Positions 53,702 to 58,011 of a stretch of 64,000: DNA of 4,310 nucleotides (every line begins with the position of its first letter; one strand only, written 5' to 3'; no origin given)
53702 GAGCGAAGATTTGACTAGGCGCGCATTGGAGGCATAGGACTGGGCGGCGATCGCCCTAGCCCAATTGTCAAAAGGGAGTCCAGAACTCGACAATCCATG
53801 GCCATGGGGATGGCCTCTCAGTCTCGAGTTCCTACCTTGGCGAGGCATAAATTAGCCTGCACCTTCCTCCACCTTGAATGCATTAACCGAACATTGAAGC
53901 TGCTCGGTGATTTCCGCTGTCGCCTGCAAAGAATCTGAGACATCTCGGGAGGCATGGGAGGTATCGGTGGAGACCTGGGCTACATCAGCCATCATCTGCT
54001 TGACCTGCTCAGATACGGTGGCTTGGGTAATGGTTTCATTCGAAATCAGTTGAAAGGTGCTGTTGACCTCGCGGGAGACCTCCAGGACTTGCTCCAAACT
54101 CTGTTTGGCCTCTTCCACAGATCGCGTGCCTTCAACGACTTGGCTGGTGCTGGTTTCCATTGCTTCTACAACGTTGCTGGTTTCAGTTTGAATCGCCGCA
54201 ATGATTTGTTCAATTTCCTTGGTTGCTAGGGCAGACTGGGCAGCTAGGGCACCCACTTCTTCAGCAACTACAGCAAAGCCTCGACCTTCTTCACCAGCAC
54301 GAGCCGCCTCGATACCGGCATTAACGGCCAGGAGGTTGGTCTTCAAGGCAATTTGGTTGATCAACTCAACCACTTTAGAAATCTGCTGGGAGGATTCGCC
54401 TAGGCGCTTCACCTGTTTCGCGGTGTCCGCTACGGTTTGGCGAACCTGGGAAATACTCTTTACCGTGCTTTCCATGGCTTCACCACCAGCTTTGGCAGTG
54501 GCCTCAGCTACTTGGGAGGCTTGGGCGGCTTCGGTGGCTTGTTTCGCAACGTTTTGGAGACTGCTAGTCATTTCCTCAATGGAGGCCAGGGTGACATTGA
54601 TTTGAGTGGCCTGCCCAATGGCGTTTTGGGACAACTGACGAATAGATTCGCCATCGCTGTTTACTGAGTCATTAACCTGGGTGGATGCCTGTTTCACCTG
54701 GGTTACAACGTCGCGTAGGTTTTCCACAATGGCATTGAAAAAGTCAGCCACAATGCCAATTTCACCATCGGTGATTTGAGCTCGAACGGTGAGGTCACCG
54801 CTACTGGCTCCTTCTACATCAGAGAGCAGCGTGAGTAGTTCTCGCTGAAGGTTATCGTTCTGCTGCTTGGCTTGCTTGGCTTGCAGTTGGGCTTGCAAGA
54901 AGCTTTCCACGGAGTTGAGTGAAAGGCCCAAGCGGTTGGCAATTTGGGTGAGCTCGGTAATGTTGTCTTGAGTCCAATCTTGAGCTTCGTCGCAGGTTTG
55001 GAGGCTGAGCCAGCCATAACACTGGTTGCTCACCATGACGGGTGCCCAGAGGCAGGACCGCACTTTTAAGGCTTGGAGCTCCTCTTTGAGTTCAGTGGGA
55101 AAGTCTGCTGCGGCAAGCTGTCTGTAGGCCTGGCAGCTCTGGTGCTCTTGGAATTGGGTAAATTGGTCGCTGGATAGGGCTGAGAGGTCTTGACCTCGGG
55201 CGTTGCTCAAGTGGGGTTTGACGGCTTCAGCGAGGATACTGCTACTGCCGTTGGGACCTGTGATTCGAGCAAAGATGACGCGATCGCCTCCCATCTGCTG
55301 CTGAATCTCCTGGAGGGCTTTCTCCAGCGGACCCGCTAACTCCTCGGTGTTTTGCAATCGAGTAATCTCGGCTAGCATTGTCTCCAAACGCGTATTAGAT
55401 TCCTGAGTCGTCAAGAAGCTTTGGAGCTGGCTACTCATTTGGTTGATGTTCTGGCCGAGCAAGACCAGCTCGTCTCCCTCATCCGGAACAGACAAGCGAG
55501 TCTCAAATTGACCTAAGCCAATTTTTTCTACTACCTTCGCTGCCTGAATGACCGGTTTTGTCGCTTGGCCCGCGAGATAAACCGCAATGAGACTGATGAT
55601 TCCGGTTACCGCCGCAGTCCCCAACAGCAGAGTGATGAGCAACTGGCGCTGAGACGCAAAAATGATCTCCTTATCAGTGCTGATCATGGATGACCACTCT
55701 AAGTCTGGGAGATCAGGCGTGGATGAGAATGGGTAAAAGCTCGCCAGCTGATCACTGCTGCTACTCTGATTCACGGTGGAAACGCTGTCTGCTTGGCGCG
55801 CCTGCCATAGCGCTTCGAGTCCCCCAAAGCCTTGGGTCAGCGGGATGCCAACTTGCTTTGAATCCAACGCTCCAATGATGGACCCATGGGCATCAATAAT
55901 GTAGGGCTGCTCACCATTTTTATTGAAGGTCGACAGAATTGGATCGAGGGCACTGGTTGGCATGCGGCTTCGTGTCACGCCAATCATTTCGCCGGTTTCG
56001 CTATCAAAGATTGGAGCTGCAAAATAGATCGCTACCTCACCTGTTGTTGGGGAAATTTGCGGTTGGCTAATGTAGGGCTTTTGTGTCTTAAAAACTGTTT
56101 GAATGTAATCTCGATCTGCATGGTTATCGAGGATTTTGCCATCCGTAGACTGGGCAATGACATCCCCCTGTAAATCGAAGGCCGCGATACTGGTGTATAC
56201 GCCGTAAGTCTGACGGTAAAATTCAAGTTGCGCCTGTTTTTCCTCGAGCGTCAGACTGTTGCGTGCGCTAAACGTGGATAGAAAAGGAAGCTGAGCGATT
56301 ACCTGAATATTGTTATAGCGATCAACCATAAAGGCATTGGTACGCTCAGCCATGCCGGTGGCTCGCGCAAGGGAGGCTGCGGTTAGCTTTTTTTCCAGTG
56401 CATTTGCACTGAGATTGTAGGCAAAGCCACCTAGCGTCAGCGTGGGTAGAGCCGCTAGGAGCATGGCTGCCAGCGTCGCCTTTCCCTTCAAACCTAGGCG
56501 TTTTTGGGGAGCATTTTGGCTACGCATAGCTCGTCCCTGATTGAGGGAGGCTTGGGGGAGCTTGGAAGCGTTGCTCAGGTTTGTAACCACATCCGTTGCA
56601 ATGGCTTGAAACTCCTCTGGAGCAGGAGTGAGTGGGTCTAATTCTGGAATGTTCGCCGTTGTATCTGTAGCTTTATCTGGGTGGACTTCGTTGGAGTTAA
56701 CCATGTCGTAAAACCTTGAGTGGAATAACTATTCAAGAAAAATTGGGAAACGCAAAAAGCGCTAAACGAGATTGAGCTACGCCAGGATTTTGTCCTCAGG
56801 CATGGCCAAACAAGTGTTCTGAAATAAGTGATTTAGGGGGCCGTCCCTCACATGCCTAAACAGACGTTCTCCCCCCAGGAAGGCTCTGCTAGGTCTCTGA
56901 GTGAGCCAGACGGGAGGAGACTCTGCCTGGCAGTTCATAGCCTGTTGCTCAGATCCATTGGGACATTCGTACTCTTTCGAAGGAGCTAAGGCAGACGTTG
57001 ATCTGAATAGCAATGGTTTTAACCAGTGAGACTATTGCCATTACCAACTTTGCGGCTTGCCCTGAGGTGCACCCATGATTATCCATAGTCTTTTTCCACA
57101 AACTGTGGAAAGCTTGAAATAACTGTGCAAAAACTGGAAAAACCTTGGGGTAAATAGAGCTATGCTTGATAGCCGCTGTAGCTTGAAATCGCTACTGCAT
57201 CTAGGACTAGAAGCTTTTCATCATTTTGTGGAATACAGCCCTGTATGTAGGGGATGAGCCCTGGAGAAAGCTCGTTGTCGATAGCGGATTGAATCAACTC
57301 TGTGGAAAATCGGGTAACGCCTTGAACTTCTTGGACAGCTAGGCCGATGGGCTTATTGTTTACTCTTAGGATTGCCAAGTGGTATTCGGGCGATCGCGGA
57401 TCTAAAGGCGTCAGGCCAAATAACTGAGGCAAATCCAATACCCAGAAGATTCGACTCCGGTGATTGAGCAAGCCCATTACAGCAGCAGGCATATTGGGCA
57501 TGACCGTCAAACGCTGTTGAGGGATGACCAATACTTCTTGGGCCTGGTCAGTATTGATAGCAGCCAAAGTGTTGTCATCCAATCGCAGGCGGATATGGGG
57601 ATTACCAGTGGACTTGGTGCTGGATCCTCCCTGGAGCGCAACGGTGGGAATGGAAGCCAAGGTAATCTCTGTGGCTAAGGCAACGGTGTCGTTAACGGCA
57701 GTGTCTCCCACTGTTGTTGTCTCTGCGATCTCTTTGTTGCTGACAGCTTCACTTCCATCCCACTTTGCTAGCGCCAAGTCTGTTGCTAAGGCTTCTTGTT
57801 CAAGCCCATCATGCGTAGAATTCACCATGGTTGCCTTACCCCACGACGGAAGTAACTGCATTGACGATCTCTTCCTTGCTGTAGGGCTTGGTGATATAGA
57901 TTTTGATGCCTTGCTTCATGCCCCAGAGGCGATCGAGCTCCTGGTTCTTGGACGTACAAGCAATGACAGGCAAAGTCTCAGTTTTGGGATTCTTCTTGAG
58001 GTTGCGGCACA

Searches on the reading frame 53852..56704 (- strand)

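Call 92: search_protein_families(library=pfam, proteins=[window:53852-56704:-], max_evalue=0.001)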
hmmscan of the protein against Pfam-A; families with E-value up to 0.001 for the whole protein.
window:53852-56704:- (950 aa): 4 families
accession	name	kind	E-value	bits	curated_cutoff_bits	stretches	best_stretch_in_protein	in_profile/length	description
PF00015.26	MCPsignal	-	2.7e-38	131.9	34.6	1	729-912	3-172/172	Methyl-accepting chemotaxis protein (MCP) signalling domain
PF02743.24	dCache_1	-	3.6e-15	56.6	45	1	101-330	1-234/240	Cache domain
PF00672.30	HAMP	-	2.7e-11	44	25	1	377-428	2-52/53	HAMP domain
PF01590.32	GAF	-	6.8e-09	36.8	22.4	1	460-596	6-133/133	GAF domain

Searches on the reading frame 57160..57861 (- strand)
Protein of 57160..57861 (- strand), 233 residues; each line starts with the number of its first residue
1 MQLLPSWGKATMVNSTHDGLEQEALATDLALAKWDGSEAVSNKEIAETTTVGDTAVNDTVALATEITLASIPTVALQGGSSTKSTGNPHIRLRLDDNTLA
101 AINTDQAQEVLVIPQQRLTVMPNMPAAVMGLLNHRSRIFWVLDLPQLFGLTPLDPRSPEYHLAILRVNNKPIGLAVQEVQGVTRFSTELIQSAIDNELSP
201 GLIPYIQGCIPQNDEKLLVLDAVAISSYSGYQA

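Call 92: search_protein_families(library=pfam, proteins=[window:57160-57861:-], max_evalue=0.001)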
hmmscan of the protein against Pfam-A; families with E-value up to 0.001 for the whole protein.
window:57160-57861:- (233 aa): 1 family
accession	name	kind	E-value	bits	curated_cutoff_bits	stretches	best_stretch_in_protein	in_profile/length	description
PF01584.24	CheW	-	1.3e-23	83.6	23.5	1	92-225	5-133/138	CheW-like domain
